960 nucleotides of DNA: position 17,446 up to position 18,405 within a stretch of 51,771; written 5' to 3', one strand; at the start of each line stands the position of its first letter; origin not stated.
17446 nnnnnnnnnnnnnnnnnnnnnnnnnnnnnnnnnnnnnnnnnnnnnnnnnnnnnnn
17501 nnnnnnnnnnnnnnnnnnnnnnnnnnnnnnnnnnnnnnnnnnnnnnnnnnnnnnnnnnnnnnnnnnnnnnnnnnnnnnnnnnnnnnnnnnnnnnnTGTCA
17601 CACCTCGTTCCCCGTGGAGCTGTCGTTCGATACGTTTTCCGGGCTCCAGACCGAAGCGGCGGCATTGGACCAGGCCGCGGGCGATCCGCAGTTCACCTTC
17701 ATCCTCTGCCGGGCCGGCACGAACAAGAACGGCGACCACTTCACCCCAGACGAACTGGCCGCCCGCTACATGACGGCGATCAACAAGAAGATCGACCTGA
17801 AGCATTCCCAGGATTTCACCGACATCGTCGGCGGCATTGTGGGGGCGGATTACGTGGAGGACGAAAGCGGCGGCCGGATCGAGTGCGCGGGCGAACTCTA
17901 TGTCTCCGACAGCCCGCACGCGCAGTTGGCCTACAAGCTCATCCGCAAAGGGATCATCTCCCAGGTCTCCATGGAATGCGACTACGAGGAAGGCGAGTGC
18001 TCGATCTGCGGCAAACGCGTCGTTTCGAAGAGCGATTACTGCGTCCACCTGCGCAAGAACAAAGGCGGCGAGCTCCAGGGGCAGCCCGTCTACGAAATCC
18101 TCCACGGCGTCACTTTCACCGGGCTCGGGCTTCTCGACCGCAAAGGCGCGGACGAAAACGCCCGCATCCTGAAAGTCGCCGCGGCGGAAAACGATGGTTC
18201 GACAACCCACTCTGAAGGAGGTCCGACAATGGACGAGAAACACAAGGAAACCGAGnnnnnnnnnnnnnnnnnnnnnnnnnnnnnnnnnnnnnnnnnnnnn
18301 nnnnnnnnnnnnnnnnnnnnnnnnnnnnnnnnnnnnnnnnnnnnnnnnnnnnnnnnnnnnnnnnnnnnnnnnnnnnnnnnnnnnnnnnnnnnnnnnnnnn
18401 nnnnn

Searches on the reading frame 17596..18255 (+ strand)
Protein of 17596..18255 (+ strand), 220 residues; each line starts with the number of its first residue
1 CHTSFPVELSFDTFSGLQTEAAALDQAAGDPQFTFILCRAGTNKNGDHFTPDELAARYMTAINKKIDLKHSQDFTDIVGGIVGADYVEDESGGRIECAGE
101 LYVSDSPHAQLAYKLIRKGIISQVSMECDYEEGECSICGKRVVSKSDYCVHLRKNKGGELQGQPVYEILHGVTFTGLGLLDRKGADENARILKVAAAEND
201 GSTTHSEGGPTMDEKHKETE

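Call 18: find_homologous_proteins(query=window:17596-18255:+, max_evalue=0.001)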
Query window:17596-18255:+ (220 aa): 66 proteins with E <= 0.001 among 403 candidates.
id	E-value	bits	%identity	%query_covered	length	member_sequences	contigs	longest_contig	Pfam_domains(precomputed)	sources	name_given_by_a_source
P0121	1.5e-105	370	80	93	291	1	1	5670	-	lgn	-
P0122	8.3e-100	351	72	100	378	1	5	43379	-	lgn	-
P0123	1.3e-99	350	98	74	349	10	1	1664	-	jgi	jgi:adenine-specific DNA-methyltransferase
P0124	7.4e-93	328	100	68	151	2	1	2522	-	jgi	jgi:adenine-specific DNA-methyltransferase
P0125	2.6e-91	323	81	81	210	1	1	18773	-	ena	-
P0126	3.9e-89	316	70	88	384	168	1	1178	-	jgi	jgi:adenine-specific DNA-methyltransferase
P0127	8.2e-86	305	73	83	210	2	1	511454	-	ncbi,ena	-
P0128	6.1e-84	299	72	84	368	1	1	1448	-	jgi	-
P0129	1.3e-81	291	74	83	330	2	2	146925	-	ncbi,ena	-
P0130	3.2e-73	264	69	76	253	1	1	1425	-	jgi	-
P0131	1.1e-69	252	73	71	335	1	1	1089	-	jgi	jgi:adenine-specific DNA-methyltransferase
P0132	2.7e-69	251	69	74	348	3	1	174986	-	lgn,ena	-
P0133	1.6e-68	249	70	73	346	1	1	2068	PF25785.2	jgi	jgi:adenine-specific DNA-methyltransferase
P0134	3.4e-68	247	68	72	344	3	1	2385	-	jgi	-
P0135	1.5e-67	245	60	86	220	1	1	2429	-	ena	-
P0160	6.6e-39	152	49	72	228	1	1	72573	PF27405.1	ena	-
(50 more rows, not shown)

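Call 20: search_protein_families(library=pfam, proteins=[P0160, P0122, P0129, P0132, window:17596-18255:+], max_evalue=10)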
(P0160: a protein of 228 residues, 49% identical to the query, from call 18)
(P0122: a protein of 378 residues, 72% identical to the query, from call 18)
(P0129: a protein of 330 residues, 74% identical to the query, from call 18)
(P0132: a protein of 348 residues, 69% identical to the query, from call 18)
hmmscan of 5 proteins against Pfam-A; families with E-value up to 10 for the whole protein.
P0160 (228 aa): 24 families
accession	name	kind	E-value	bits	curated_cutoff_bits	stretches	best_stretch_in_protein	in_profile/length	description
PF08954.16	Trimer_CC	-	0.00013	21.9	27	1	186-213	19-46/52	Trimerisation motif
PF00170.26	bZIP_1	-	0.0066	17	27.6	1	186-214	33-61/64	bZIP transcription factor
PF16559.10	GIT_CC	-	0.0087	16.2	28.7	1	184-214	28-58/66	GIT coiled-coil Rho guanine nucleotide exchange factor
PF07989.16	Cnn_1N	-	0.021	15.5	28.5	1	186-213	36-63/74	Centrosomin N-terminal motif 1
PF08826.15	DMPK_coil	-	0.029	14.9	22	1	186-214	32-60/61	DMPK coiled coil domain like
PF23991.1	DUF7310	-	0.032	15.2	40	1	180-215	17-52/83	Coiled-coil region of unknown function (DUF7310)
PF06657.18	Cep57_MT_bd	-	0.035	15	31.3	1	188-215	17-44/77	Centrosome microtubule-binding domain of Cep57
PF10211.14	Ax_dynein_light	-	0.037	14.5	26.4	1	186-215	126-155/187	Axonemal dynein light chain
PF05377.16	FlaC_arch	-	0.046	14.6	27.8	1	183-212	11-40/55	Flagella accessory protein C (FlaC)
PF12808.12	Mto2_bdg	-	0.052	14.3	22.3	1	187-207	30-50/52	Micro-tubular organiser Mto1 C-term Mto2-binding region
PF20537.3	DUF6752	-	0.055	13.7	27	1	187-212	4-32/55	Domain of unknown function (DUF6752)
PF02183.23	HALZ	-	0.058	14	28.1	1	190-210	23-43/43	Homeobox associated leucine zipper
PF04977.20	DivIC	-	0.059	13.6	28.9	1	188-213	26-51/80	Septum formation initiator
PF07716.20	bZIP_2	-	0.071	13.6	22.3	1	186-207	32-53/54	Basic region leucine zipper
PF06005.17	ZapB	-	0.097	13.6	31.5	1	188-214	20-46/71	Cell division protein ZapB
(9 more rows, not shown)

P0122 (378 aa): 4 families
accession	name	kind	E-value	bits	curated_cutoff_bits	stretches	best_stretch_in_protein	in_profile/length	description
PF04586.22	Peptidase_S78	-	0.006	17.2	21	1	209-271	50-110/165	Caudovirus prohead serine protease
PF00096.32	zf-C2H2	-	0.018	15.9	25.2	1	279-299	2-22/23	Zinc finger, C2H2 type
PF10235.14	Cript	-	0.03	15.4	25.5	1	271-291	64-84/90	Microtubule-associated protein CRIPT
PF13894.12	zf-C2H2_4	-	0.043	15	27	1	279-299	2-22/24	C2H2-type zinc finger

P0129 (330 aa): 15 families
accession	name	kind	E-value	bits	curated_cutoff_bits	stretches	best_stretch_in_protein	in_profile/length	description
PF00096.32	zf-C2H2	-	0.0098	16.8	25.2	1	103-124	2-23/23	Zinc finger, C2H2 type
PF13894.12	zf-C2H2_4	-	0.011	16.8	27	1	103-124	2-23/24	C2H2-type zinc finger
PF17045.10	CEP63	-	0.013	15.7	33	1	186-309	104-228/263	Centrosomal protein of 63 kDa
PF23137.1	HVO_0758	-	0.13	12.5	27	1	85-116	4-35/55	HVO_0758 mu-protein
PF19579.4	FtsL_2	-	0.22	11.9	24.6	1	210-248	43-81/100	Bacteriodetes cell division protein (FtsL-like)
PF16740.10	SKA2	-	0.22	11.8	30.1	1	211-250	39-78/110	Spindle and kinetochore-associated protein 2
PF11932.13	DUF3450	-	0.24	11.1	32.6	1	180-242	21-83/241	Protein of unknown function (DUF3450)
PF25450.1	Rab11-FIP3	-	0.37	11.5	31.9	1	209-246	60-97/125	Rab11-FIP3-like domain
PF04977.20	DivIC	-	0.39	11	28.9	1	210-244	17-51/80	Septum formation initiator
PF07716.20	bZIP_2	-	0.5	10.9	22.3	1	209-239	24-54/54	Basic region leucine zipper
PF20769.2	YPEB_N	-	0.82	10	27.3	1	187-236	81-130/136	YpeB N-terminal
PF06657.18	Cep57_MT_bd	-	1.9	9.4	31.3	1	211-259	16-67/77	Centrosome microtubule-binding domain of Cep57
PF10779.14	XhlA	-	2.3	8.9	34.7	1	210-243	18-51/67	Haemolysin XhlA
PF07851.19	TMEM120A-B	-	2.9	7.5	29.8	1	187-257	14-86/324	TMEM120A/B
PF17675.6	APG6_N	-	6.7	7.6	45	1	162-247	20-104/132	Apg6 coiled-coil region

P0132 (348 aa): 24 families
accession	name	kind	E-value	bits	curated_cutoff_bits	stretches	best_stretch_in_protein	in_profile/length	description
PF08954.16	Trimer_CC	-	0.00033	20.7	27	1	187-213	21-47/52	Trimerisation motif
PF04586.22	Peptidase_S78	-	0.0025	18.4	21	1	8-74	52-116/165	Caudovirus prohead serine protease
PF16559.10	GIT_CC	-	0.0041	17.2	28.7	1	185-216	30-61/66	GIT coiled-coil Rho guanine nucleotide exchange factor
PF06657.18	Cep57_MT_bd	-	0.0058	17.5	31.3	1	187-234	17-67/77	Centrosome microtubule-binding domain of Cep57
PF06005.17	ZapB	-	0.014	16.3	31.5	1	186-232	26-70/71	Cell division protein ZapB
PF10367.15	zf-Vps39_C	-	0.025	14.6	24.7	1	76-88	11-23/41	Vacuolar sorting protein 39 C-terminal zinc finger domain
PF07558.16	Shugoshin_N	-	0.036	14.3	30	1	189-215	11-37/45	Shugoshin N-terminal coiled-coil region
PF00170.26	bZIP_1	-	0.037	14.6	27.6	1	174-214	22-62/64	bZIP transcription factor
PF04977.20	DivIC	-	0.044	14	28.9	1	187-217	19-49/80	Septum formation initiator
PF07989.16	Cnn_1N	-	0.051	14.2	28.5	1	179-214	30-65/74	Centrosomin N-terminal motif 1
PF00096.32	zf-C2H2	-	0.074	14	25.2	1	76-96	2-22/23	Zinc finger, C2H2 type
PF24101.1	eWH_GTF3C1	-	0.096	12.8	30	1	200-236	25-60/110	GTF3C1, extended winged-helix domain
PF10779.14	XhlA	-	0.12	13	34.7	1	186-217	19-50/67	Haemolysin XhlA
PF10482.14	CtIP_N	-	0.15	12.4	27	1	177-257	27-104/120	Tumour-suppressor protein CtIP N-terminal domain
PF13894.12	zf-C2H2_4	-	0.16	13.2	27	1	76-96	2-22/24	C2H2-type zinc finger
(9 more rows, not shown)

window:17596-18255:+ (220 aa): 4 families
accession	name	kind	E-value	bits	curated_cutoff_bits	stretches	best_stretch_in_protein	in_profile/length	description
PF00096.32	zf-C2H2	-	0.0084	17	25.2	1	134-154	2-22/23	Zinc finger, C2H2 type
PF10235.14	Cript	-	0.017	16.2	25.5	1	126-148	64-86/90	Microtubule-associated protein CRIPT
PF13894.12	zf-C2H2_4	-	0.024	15.8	27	1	134-154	2-22/24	C2H2-type zinc finger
PF04586.22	Peptidase_S78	-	0.031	14.9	21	1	65-132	51-116/165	Caudovirus prohead serine protease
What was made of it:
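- On HK97-type prohead serine protease (Peptidase_S78, PF04586): Homologues P0132 and P0122 score E = 0.0025 and 0.006 on the same profile region (call 20).
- Sub-threshold Peptidase_S78 hits recur on the His-Ser region (call 20). The window's own protease sequence is below Pfam's S78 cut-off (14.9 against 21 bits, call 20).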

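Call 29: predict_structure(alignment_id=A1)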
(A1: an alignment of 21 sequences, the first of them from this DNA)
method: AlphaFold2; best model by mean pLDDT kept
length: 220 residues; sequences in the alignment: 21
mean_pLDDT: 72.7   pTM: 0.65
mean pLDDT of the five models: 72.7, 69.3, 60.6, 55.3, 46.3
residues with pLDDT >= 90: 63; 70-90: 86; 50-70: 17; < 50: 54
segments of 3 or more residues with pLDDT < 50: 1-28, 197-220
pLDDT, mean of each block of 10 residues (from residue 1): 33 33 48 88 87 92 81 68 91 89 83 83 83 94 91 92 93 83 61 59 31 38
secondary structure, 60 per line:
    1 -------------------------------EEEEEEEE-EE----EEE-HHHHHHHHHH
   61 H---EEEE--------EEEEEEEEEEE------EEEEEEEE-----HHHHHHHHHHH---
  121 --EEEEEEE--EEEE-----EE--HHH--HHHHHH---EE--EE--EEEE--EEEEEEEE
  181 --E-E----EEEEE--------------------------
elements in order: E32-39 E47-49 H51-61 E65-68 E77-87 E94-101 H107-117 E123-129 E132-135 H150-155 E167-170 E173-180 E190-194
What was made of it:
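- On HK97-type prohead serine protease (Peptidase_S78, PF04586): AF2 core pLDDT about 83-94 (call 29).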

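Call 32: fold_search(model_id=the predicted structure, library=pdb)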
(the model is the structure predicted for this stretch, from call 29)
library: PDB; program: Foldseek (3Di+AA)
matches with E <= 10: 451; with E <= 0.001: 0
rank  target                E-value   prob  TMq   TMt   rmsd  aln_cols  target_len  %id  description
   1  7cha_B                4.5e-02  0.51  0.21  0.30  12.4       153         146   12  Cryo-EM structure of P.aeruginosa MlaFEBD with AMPPNP (released 2021-05-19)
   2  7ch8_A                6.7e-02  0.30  0.21  0.28  11.6       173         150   10  Cryo-EM structure of P.aeruginosa MlaFEBD with ADP-V (released 2021-10-06)
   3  7sef_A                2.2e-01  0.33  0.20  0.13   9.4       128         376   11  Structure of E. coli LetB delta (Ring6) mutant, Ring 1 in the open state (Model 2, Rings 1-3 only) (released 2022-02-09)
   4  6zy3_A                2.2e-01  0.14  0.20  0.27  14.4       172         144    9  Cryo-EM structure of MlaFEDB in complex with phospholipid (released 2020-11-25)
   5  8q70                  5.2e-01  0.13  0.23  0.20  15.5       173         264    9  tRNA pseudouridine synthase A homodimer (released 2023-11-29)
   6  9yfm_D                6.2e-01  0.15  0.19  0.14   5.5        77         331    8  insect H/ACA snoRNP class II composite (released 2025-12-10)
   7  9enc_A                7.0e-01  0.09  0.23  0.18  15.9       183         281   10  Human pseudouridine synthase 3 (PUS3 R116A mutant) and one tRNA-Gln (released 2024-07-10)
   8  6cvl_C                7.4e-01  0.12  0.16  0.11   9.2        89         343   13  Crystal structure of the Escherichia coli ATPgS-bound MetNI methionine ABC transporter in complex with its MetQ bindin (released 2018-11-14)
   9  7bfq_B                7.4e-01  0.08  0.18  0.08  10.7       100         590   20  Structure of the Integrator cleavage module with extended INTS4 and rigid body docked INTS9/11 CTD (released 2021-03-24)
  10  3uai_A                8.3e-01  0.18  0.22  0.15   5.5        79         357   11  Structure of the Shq1-Cbf5-Nop10-Gar1 complex from Saccharomyces cerevisiae (released 2011-12-14)
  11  6z1f_A                8.8e-01  0.08  0.18  0.10  15.3       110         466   17  CryoEM structure of Rubisco Activase with its substrate Rubisco from Nostoc sp. (strain PCC7120) (released 2020-09-23)
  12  6z5u_F                9.3e-01  0.06  0.19  0.21  14.1       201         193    8  Cryo-EM structure of the A. baumannii MlaBDEF complex bound to APPNHP (released 2021-05-05)
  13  2ey4_A                1.0e+00  0.12  0.21  0.15   4.5        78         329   12  Crystal Structure of a Cbf5-Nop10-Gar1 Complex (released 2006-01-24)
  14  8fed_A                1.1e+00  0.15  0.24  0.15  10.3       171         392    9  Structure of Mce1-LucB complex from Mycobacterium smegmatis (Map1) (released 2023-02-22)
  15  5y37_D                1.1e+00  0.09  0.16  0.11  10.0        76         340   14  Crystal structure of GBS GAPDH (released 2018-04-18)
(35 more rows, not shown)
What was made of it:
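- On HK97-type prohead serine protease (Peptidase_S78, PF04586): Foldseek against the PDB found nothing significant (call 32).
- Tried and rejected: Foldseek of the protease model against the PDB gave nothing significant (call 32).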

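Call 33: fold_search(model_id=the predicted structure, library=viral)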
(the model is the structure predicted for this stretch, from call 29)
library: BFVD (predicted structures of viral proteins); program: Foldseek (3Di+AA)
matches with E <= 10: 611; with E <= 0.001: 162
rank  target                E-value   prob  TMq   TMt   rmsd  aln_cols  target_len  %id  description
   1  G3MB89                3.4e-16  1.00  0.68  0.50  10.6       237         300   25  Gp19 [Bacillus phage G]
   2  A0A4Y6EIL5            2.6e-14  1.00  0.68  0.14  14.2       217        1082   27  Uncharacterized protein [Gordonia phage Pupper]
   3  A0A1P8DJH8            3.4e-12  1.00  0.52  0.34  13.7       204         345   22  (no name in the UniProt tables at hand)
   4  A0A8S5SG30            7.8e-12  1.00  0.64  0.37  18.5       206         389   18  Uncharacterized protein [Myoviridae sp. ctyhJ29]
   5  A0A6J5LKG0            4.5e-11  1.00  0.68  0.27  10.2       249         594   20  Uncharacterized protein [uncultured Caudovirales phage]
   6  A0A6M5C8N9            1.3e-10  1.00  0.54  0.35  11.3       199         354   16  (no name in the UniProt tables at hand)
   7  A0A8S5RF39            3.7e-10  1.00  0.56  0.27  17.5       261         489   15  Uncharacterized protein [virus sp. ctE0n6]
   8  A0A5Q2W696            4.4e-10  1.00  0.58  0.37   8.6       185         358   17  (no name in the UniProt tables at hand)
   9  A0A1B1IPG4            2.0e-09  1.00  0.59  0.64   7.7       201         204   17  (no name in the UniProt tables at hand)
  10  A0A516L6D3            2.8e-09  1.00  0.51  0.36   9.6       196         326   17  (no name in the UniProt tables at hand)
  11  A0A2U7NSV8            2.8e-09  1.00  0.52  0.32  11.9       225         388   18  (no name in the UniProt tables at hand)
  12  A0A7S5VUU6            3.4e-09  1.00  0.60  0.52   4.2       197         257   20  (no name in the UniProt tables at hand)
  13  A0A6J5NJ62            4.5e-09  1.00  0.63  0.23   7.4       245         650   14  Prohead protease [uncultured Caudovirales phage]
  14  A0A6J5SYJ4            5.7e-09  1.00  0.53  0.53   8.8       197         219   17  COG3740 Phage head maturation protease [uncultured Caudovirales phage]
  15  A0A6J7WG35            6.4e-09  1.00  0.57  0.49  10.3       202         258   15  Prohead protease [uncultured Caudovirales phage]
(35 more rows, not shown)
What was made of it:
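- On HK97-type prohead serine protease (Peptidase_S78, PF04586): BFVD hits include many proteins named prohead protease, COG3740 or XkdF at probability 1.0, E between 1e-7 and 1e-16, TMq 0.5-0.68 (call 33).
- Closest known: HK97 gp4 prohead protease. Same: The fold class is the same (call 33).
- Protease: Foldseek against BFVD gives Bacillus phage G gp19 at 3.4e-16, then dozens of proteins named 'Prohead protease', COG3740 or XkdF at probability 1.0 (call 33).
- Tried and rejected: The viral library was needed (call 33).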

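Call 34: search_protein_representatives(protein=window:17596-18255:+)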
Query: 220 residues. Proteins with E-value up to 0.001 (for the whole library): 1078; up to 1e-10: 186; up to 1e-30: 45. The best 150 are listed.
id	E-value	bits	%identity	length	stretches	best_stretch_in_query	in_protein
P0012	3.3e-101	353.7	75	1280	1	1-218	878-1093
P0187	3.9e-86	304.4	63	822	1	2-215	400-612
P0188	3.2e-85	301.4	65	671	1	2-215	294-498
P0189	2.3e-76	272.5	63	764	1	2-201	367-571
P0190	7.2e-76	270.9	71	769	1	19-197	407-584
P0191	4.0e-75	268.4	66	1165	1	27-213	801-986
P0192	9.5e-75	267.2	62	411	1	17-216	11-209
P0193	5.7e-74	264.7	62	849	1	17-200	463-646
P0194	1.8e-72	259.7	63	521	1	23-198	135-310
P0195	7.1e-72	257.8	62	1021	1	20-210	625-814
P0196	2.9e-67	242.8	62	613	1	26-198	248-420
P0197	5.6e-64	232.0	60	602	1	27-198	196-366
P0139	1.6e-63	230.5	95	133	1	59-167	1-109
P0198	2.2e-63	230.1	61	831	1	27-196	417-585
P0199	2.4e-63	229.9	56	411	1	25-205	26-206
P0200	1.1e-62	227.8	54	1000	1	8-211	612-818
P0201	1.2e-62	227.6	55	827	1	12-206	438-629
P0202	3.3e-61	222.9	57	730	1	22-202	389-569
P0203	1.2e-60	221.1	58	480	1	27-204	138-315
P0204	5.4e-60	219.0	56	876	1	23-199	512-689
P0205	2.2e-58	213.7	55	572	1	22-200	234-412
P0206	1.6e-57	210.9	57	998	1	23-200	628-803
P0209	4.0e-51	190.0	46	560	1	1-211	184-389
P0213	6.1e-43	163.2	52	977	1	21-198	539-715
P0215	2.4e-40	154.8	47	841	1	26-201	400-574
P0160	2.1e-39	151.7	49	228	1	59-218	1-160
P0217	3.1e-38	147.8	42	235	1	31-200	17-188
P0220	2.9e-34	134.9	47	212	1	16-185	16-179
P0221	3.0e-34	134.8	41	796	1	24-200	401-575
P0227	2.9e-21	92.4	36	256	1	33-198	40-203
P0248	5.9e-16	75.0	40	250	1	29-198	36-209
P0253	2.2e-15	73.2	39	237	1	33-199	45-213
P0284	3.9e-13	65.8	36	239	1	32-207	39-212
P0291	7.2e-13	64.9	35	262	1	40-199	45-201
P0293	7.4e-13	64.9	33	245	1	42-199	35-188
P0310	3.7e-12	62.6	36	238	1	33-196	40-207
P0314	5.1e-12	62.1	39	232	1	34-195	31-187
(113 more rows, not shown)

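Call 35: search_protein_families(library=pfam, proteins=[P0187, P0188, P0189, P0191, P0193, P0194, P0195, P0200, P0204, P0209], max_evalue=0.001)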
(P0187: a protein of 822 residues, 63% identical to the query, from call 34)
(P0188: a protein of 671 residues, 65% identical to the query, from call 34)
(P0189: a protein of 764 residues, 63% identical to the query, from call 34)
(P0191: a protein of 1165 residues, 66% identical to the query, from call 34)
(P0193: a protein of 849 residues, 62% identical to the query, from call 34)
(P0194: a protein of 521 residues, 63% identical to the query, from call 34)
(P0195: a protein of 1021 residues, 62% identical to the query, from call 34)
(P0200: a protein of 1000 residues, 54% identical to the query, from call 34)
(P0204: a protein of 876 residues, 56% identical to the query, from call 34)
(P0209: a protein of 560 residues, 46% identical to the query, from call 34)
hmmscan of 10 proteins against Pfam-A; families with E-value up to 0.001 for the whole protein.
P0187 (822 aa): 2 families
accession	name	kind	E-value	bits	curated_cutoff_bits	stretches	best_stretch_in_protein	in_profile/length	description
PF02086.21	MethyltransfD12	-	7.8e-20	72.1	22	1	53-269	1-200/253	D12 class N6 adenine-specific DNA methyltransferase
PF08954.16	Trimer_CC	-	0.00011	22.2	27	1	647-681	14-48/52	Trimerisation motif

P0188 (671 aa): 1 family
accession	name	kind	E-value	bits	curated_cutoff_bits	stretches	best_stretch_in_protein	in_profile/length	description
PF02086.21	MethyltransfD12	-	6.2e-05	23.3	22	1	117-209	152-241/253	D12 class N6 adenine-specific DNA methyltransferase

P0189 (764 aa): 1 family
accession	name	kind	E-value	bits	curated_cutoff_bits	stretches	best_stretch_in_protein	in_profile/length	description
PF02086.21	MethyltransfD12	-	2.7e-17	63.8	22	1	37-250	1-199/253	D12 class N6 adenine-specific DNA methyltransferase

P0191 (1165 aa): 1 family
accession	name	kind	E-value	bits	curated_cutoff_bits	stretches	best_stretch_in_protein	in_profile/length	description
PF02086.21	MethyltransfD12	-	3.1e-40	139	22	2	47-304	1-241/253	D12 class N6 adenine-specific DNA methyltransferase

P0193 (849 aa): 1 family
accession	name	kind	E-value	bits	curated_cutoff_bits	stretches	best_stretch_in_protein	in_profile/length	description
PF02086.21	MethyltransfD12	-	1.3e-16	61.6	22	1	40-250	1-195/253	D12 class N6 adenine-specific DNA methyltransferase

P0194 (521 aa): 0 families

P0195 (1021 aa): 1 family
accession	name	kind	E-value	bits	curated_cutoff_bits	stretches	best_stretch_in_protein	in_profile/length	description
PF02086.21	MethyltransfD12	-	4.2e-18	66.4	22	1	57-263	1-192/253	D12 class N6 adenine-specific DNA methyltransferase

P0200 (1000 aa): 1 family
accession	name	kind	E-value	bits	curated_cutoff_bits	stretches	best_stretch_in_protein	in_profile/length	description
PF02086.21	MethyltransfD12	-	1e-16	61.9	22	1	43-317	1-241/253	D12 class N6 adenine-specific DNA methyltransferase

P0204 (876 aa): 1 family
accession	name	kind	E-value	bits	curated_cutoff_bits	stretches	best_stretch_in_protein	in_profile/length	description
PF02086.21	MethyltransfD12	-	9.7e-15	55.4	22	1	151-365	1-187/253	D12 class N6 adenine-specific DNA methyltransferase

P0209 (560 aa): 0 families

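Call 37: search_protein_families(library=pfam, proteins=[P0196, P0197, P0201, P0202, P0203, P0205, P0206, P0213, P0215, P0221], max_evalue=0.001)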
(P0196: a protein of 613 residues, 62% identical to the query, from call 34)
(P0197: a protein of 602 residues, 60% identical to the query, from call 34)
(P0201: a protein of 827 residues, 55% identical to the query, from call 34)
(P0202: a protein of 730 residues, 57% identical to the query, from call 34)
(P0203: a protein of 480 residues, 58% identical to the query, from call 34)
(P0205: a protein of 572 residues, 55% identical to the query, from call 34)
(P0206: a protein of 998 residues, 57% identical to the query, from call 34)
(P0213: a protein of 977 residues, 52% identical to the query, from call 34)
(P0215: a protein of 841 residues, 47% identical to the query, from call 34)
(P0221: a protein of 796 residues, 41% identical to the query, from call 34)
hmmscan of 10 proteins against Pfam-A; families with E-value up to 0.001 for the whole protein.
P0196 (613 aa): 2 families
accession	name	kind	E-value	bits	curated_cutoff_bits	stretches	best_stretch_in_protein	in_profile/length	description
PF10473.14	CENP-F_leu_zip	-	0.00032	21.2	34.5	1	460-492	73-105/140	Leucine-rich repeats of kinetochore protein Cenp-F/LEK1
PF20038.5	HTH_59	-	0.00096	19.5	27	0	486-521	7-46/66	Helix-turn-helix domain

P0197 (602 aa): 0 families

P0201 (827 aa): 1 family
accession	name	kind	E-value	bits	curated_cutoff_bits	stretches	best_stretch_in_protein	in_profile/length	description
PF02086.21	MethyltransfD12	-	9.2e-17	62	22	1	66-326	1-231/253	D12 class N6 adenine-specific DNA methyltransferase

P0202 (730 aa): 1 family
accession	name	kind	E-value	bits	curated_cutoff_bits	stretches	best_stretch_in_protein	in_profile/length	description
PF02086.21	MethyltransfD12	-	7.8e-20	72.1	22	1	39-253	1-201/253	D12 class N6 adenine-specific DNA methyltransferase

P0203 (480 aa): 0 families

P0205 (572 aa): 0 families

P0206 (998 aa): 1 family
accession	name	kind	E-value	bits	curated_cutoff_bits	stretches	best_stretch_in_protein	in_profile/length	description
PF02086.21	MethyltransfD12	-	7.8e-24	85.2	22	1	45-260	1-199/253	D12 class N6 adenine-specific DNA methyltransferase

P0213 (977 aa): 1 family
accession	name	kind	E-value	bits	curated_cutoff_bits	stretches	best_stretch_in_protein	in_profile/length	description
PF02086.21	MethyltransfD12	-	1.1e-16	61.8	22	1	28-240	1-197/253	D12 class N6 adenine-specific DNA methyltransferase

P0215 (841 aa): 2 families
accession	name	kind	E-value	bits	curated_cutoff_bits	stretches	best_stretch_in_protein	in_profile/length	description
PF02086.21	MethyltransfD12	-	1.3e-18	68.1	22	1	31-241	1-195/253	D12 class N6 adenine-specific DNA methyltransferase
PF05764.18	YL1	-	0.00043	20.9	29.2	1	658-715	165-223/239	YL1 nuclear protein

P0221 (796 aa): 1 family
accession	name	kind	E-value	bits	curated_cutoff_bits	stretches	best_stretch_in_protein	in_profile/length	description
PF02086.21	MethyltransfD12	-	5.7e-24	85.7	22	1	37-258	1-203/253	D12 class N6 adenine-specific DNA methyltransferase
